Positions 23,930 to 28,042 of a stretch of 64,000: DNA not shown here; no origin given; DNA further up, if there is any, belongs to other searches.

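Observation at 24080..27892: Unusual single-polypeptide fusion of a prolyl oligopeptidase (S9A) and a PhoD-like phosphatase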

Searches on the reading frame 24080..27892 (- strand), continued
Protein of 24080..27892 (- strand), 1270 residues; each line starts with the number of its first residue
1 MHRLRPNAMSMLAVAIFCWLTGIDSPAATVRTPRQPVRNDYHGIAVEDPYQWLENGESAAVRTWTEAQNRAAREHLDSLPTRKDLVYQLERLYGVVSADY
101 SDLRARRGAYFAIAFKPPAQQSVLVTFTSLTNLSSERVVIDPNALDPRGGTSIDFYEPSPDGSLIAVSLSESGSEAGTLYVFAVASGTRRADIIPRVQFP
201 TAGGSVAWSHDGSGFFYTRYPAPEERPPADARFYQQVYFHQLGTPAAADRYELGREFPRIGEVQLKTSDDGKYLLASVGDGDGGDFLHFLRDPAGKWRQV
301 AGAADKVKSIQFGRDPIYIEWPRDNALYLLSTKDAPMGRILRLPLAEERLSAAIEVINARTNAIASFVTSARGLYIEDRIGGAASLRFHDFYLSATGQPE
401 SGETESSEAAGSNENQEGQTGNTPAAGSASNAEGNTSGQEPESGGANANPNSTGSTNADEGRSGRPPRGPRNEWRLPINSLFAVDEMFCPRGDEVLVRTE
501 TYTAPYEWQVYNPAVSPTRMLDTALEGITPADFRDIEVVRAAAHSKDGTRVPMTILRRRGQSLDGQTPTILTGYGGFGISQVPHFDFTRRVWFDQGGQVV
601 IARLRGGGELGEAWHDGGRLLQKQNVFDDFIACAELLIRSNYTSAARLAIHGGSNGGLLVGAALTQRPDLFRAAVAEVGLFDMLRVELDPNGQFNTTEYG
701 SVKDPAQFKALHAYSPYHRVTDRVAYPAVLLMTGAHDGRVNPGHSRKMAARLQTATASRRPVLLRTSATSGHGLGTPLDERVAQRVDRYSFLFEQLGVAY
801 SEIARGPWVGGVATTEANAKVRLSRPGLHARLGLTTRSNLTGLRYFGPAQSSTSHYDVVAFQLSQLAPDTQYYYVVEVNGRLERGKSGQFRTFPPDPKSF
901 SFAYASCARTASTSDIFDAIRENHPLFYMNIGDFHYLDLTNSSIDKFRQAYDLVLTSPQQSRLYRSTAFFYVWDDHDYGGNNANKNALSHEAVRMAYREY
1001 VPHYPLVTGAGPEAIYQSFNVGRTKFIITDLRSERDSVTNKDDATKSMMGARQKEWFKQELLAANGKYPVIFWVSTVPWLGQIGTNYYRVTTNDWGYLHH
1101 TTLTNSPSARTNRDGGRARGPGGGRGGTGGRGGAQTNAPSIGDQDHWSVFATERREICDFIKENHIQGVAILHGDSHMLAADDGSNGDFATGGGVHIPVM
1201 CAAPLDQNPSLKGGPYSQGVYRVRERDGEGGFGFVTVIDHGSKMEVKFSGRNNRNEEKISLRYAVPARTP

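Call 47: fold_search(model_id=the predicted structure, library=pdb)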
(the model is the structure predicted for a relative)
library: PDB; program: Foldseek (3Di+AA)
matches with E <= 10: 1828; with E <= 0.001: 1127
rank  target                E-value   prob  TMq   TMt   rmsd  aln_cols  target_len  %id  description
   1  2bkl_A                1.4e-58  1.00  0.54  0.91   3.3       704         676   32  Structural and Mechanistic Analysis of Two Prolyl Endopeptidases: Role of Inter-Domain Dynamics in Catalysis and Speci (released 2005-03-09)
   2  2bkl_B                2.1e-58  1.00  0.55  0.91   3.2       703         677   32  Structural and Mechanistic Analysis of Two Prolyl Endopeptidases: Role of Inter-Domain Dynamics in Catalysis and Speci (released 2005-03-09)
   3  3ddu                  4.3e-57  1.00  0.55  0.87   3.6       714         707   29  Prolyl Oligopeptidase with GSK552 (released 2008-08-19)
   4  9q5g_A                4.5e-57  1.00  0.55  0.87   3.3       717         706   30  Human prolyl endopeptidase (PREP) - apo form (released 2026-01-21)
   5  1o6f                  4.5e-57  1.00  0.54  0.86   3.4       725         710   28  PROLYL OLIGOPEPTIDASE FROM PORCINE BRAIN, D641A MUTANT WITH BOUND PEPTIDE LIGAND SUC-GLY-PRO (released 2002-11-18)
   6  7vgb_A                5.5e-57  1.00  0.55  0.91   2.9       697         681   31  Crystal structure of apo prolyl oligopeptidase from Microbulbifer arenaceous (released 2022-05-25)
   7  9q5y_B                8.4e-57  1.00  0.55  0.87   3.4       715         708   30  Human prolyl endopeptidase (PREP) - complex with YX45 (released 2026-01-21)
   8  3eq8                  9.3e-57  1.00  0.54  0.87   3.3       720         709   29  Prolyl oligopeptidase complexed with R-Pro-(decarboxy-Pro)-Type inhibitors (released 2009-08-25)
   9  1e8m                  1.0e-56  1.00  0.55  0.87   3.8       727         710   29  PROLYL OLIGOPEPTIDASE FROM PORCINE BRAIN, MUTANT, COMPLEXED WITH INHIBITOR (released 2001-01-16)
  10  9q5g_B                1.7e-56  1.00  0.55  0.87   3.4       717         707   30  Human prolyl endopeptidase (PREP) - apo form (released 2026-01-21)
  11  1vz2                  2.7e-56  1.00  0.55  0.87   3.9       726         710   29  PROLYL OLIGOPEPTIDASE FROM PORCINE BRAIN, Y73C/V427C/C255T MUTANT (released 2004-07-01)
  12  1o6g                  3.3e-56  1.00  0.55  0.87   3.2       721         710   29  PROLYL OLIGOPEPTIDASE FROM PORCINE BRAIN, D641N MUTANT WITH BOUND PEPTIDE LIGAND SUC-GLY-PRO (released 2002-11-18)
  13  9q5x_A                5.0e-56  1.00  0.55  0.87   3.6       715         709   30  Human prolyl endopeptidase (PREP) - complex with KT-2-74 (released 2026-01-21)
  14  3mun_A                6.4e-56  1.00  0.54  0.89   3.4       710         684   33  APPEP_PEPCLOSE closed state (released 2011-05-18)
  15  1qfm                  8.4e-56  1.00  0.55  0.87   3.8       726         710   29  PROLYL OLIGOPEPTIDASE FROM PORCINE MUSCLE (released 1999-05-13)
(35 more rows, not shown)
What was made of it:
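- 26717..27787 (-): POP N-terminal segment and beta-propeller domain (residues 36-392). The homolog model matches closed POP 2bkl with TM 0.91 normalised to the target (call 47).
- On Prolyl oligopeptidase family, MEROPS S9A: The homolog model superposes on POP structures over ~700 residues (call 47).
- Closest known: Bacterial prolyl endopeptidases / prolyl oligopeptidase, MEROPS S9A. Same: Model TM 0.91 to 2bkl (call 47).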

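Call 51: list_cluster_members(proteins=[P0001, P0002, P0121, P0009, P0150, P0152])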
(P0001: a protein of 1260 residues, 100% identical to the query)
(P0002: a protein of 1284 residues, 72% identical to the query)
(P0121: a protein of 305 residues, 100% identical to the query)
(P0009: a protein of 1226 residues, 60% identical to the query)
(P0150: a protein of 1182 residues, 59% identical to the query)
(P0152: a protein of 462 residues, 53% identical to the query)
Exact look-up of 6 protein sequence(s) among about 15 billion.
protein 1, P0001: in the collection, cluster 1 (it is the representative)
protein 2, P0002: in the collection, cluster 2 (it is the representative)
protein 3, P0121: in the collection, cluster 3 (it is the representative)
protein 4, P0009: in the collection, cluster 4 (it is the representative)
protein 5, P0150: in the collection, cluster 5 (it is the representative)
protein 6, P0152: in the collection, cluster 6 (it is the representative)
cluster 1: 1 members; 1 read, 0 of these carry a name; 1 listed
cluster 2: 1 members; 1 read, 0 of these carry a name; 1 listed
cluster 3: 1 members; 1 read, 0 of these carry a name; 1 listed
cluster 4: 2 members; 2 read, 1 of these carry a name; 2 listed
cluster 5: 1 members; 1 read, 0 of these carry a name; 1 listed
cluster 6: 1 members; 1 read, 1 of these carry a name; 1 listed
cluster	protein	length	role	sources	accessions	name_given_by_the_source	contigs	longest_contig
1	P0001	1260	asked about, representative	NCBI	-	-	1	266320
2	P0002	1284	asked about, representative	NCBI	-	-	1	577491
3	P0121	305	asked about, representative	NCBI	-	-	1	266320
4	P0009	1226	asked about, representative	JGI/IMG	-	prolyl oligopeptidase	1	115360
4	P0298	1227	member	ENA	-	-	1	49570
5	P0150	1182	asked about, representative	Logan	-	-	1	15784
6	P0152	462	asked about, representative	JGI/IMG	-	alkaline phosphatase D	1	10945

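Call 93: find_encoding_contigs(protein=P0103, flank=4000, max_places=2)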
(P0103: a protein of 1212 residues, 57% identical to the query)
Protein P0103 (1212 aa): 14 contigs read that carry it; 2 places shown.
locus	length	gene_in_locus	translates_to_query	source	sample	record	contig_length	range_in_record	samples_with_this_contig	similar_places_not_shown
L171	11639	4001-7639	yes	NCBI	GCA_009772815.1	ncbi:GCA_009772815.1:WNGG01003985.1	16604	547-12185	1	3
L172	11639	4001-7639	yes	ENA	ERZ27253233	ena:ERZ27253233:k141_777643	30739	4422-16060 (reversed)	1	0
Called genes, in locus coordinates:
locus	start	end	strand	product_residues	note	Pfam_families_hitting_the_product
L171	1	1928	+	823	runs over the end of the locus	?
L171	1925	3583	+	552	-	PF00664:ABC_membrane, PF00005:ABC_tran, PF02463:SMC_N (faint), PF13304:AAA_21 (faint)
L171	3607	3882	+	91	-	PF02599:CsrA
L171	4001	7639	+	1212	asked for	PF02897:Peptidase_S9_N, PF00326:Peptidase_S9, PF09423:PhoD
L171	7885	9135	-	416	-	-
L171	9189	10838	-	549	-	PF12679:ABC2_membrane_2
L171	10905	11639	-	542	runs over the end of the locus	PF12679:ABC2_membrane_2 (faint), PF12698:ABC2_membrane_3 (faint)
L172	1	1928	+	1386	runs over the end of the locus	PF00668:Condensation, PF00501:AMP-binding, PF13193:AMP-binding_C, PF00550:PP-binding, PF00561:Abhydrolase_1 (weak), PF00975:Thioesterase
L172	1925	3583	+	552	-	PF00664:ABC_membrane, PF00005:ABC_tran, PF02463:SMC_N (faint), PF13304:AAA_21 (faint)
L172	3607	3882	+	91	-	PF02599:CsrA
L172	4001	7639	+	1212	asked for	PF02897:Peptidase_S9_N, PF00326:Peptidase_S9, PF09423:PhoD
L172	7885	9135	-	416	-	-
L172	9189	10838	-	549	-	PF12679:ABC2_membrane_2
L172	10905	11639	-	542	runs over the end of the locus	PF12679:ABC2_membrane_2 (faint), PF12698:ABC2_membrane_3 (faint)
